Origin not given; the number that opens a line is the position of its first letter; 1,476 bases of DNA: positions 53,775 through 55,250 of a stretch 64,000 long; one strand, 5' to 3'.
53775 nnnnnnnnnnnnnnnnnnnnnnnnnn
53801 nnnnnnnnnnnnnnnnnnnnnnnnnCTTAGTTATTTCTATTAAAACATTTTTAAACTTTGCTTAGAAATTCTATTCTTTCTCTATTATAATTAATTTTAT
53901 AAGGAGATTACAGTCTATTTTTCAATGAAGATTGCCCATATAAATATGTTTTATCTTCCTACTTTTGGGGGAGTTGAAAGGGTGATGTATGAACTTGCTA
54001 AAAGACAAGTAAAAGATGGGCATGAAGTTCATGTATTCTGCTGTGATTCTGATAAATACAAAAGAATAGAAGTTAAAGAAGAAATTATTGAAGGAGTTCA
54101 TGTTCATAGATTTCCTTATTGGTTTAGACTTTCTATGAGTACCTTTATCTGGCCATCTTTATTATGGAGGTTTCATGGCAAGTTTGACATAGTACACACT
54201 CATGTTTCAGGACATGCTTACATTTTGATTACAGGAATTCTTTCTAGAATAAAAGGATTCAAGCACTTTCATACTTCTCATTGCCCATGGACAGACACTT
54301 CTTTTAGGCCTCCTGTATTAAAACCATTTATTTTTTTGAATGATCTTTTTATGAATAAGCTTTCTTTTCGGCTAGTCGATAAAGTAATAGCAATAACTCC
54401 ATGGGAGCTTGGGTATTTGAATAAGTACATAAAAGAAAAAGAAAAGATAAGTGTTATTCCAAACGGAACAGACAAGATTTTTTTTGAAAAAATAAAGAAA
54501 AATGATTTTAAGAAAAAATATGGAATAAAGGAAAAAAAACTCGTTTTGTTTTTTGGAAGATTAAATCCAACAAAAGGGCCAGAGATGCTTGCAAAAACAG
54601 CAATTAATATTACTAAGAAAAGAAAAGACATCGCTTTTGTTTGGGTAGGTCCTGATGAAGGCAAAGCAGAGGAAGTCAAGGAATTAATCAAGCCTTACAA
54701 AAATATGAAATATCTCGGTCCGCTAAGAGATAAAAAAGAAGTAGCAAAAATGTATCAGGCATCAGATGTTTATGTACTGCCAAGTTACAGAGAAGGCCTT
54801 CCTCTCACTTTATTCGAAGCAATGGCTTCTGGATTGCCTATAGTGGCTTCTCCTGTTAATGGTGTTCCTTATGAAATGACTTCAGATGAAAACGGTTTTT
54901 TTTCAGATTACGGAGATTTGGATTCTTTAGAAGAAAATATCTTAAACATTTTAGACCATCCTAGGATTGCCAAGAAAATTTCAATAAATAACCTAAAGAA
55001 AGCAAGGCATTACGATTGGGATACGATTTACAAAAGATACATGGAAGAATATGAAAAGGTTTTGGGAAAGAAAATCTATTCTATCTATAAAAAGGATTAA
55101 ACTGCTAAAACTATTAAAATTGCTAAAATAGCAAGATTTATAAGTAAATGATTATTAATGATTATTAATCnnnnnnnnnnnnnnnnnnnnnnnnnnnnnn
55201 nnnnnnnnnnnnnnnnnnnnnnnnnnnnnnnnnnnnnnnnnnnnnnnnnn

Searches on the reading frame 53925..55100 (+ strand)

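Call 24: search_protein_families(library=pfam, proteins=[window:53925-55100:+], max_evalue=0.0001)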
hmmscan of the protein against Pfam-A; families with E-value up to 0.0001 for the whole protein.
window:53925-55100:+ (391 aa): 6 families
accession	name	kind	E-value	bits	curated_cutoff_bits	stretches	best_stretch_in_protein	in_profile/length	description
PF00534.26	Glycos_transf_1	-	3.6e-31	108.4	26.4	1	192-356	2-169/172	Glycosyl transferases group 1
PF13692.12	Glyco_trans_1_4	-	1e-28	100.8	27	1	205-344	2-141/142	Glycosyl transferases group 1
PF13439.12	Glyco_transf_4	-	8e-28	98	28.5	1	14-183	1-167/170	Glycosyltransferase Family 4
PF13579.12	Glyco_trans_4_4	-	3.4e-18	66.9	29.7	1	15-181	1-158/158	Glycosyl transferase 4-like domain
PF20706.3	GT4-conflict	-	1.2e-10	41.3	26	1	202-313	195-315/385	Family 4 Glycosyltransferase in conflict systems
PF13524.12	Glyco_trans_1_2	-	1.6e-05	25.3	25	1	232-367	11-137/144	Glycosyl transferase-like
